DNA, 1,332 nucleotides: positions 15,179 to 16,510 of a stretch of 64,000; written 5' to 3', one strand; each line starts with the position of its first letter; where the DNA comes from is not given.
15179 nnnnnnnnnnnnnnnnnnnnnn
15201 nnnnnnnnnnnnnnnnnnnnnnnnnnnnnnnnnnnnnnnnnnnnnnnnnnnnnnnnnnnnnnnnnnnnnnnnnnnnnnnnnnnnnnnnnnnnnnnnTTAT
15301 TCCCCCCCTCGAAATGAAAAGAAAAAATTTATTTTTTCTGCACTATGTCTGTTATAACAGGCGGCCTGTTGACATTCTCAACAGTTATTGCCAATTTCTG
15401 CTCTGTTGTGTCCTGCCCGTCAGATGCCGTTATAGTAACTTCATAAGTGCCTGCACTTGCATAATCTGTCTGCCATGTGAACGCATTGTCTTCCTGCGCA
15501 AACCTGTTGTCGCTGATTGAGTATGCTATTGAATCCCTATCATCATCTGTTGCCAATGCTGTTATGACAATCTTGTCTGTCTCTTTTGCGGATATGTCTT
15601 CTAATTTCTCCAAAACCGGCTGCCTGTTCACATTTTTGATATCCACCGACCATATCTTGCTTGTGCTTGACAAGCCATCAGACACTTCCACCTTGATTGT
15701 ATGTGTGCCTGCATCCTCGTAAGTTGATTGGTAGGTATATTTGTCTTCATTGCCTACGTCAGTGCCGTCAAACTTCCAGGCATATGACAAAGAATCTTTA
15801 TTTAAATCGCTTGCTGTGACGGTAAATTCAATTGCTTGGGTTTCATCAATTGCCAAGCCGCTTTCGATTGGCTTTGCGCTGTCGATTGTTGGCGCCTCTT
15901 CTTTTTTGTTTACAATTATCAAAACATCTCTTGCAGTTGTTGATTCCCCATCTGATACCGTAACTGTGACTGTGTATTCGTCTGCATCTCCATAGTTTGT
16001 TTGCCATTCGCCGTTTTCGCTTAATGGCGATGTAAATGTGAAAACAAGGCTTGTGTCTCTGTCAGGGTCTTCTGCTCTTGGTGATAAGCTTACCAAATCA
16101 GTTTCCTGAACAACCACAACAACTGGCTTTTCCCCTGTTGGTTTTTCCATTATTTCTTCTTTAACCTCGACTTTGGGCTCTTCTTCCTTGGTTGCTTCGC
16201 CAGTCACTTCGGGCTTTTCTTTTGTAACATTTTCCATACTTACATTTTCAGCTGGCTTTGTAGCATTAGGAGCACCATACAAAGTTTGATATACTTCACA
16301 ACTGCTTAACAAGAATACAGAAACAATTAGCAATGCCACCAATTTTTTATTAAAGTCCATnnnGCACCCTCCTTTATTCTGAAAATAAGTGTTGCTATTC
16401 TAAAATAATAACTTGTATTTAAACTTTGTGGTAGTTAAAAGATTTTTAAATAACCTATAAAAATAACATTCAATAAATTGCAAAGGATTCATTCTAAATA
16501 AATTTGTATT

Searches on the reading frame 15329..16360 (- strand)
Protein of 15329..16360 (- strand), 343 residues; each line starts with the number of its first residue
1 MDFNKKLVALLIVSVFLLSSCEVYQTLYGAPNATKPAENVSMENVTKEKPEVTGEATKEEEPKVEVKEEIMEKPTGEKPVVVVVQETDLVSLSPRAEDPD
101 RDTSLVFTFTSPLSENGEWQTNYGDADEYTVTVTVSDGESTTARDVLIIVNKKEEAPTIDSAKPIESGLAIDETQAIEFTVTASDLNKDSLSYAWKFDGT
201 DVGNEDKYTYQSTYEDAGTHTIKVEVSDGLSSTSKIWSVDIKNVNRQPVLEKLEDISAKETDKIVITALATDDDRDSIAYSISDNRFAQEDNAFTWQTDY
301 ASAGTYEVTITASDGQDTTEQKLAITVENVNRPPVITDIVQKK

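Call 47: search_protein_families(library=pfam, proteins=[window:15329-16360:-], max_evalue=0.0001)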
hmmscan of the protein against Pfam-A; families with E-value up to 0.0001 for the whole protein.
window:15329-16360:- (343 aa): 6 families
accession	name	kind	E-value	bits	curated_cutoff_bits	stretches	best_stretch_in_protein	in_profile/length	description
PF18911.6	PKD_4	-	1.7e-15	57.2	27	1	169-230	12-72/85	PKD domain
PF00801.26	PKD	-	2.1e-14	53.7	23.5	1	175-237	15-76/80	PKD domain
PF17963.7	Big_9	-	1.1e-12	49.1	23.6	0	168-234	10-82/89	Bacterial Ig domain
PF05345.18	He_PIG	-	6.6e-06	26.9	24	0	255-327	10-95/96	Putative Ig domain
PF16820.11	PKD_3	-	1.1e-05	25.6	26.3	0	166-225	10-65/68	PKD-like domain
PF18981.6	InlK_D3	-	9.6e-05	22.8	25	0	294-327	40-73/75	Internalin K domain (D3/D4)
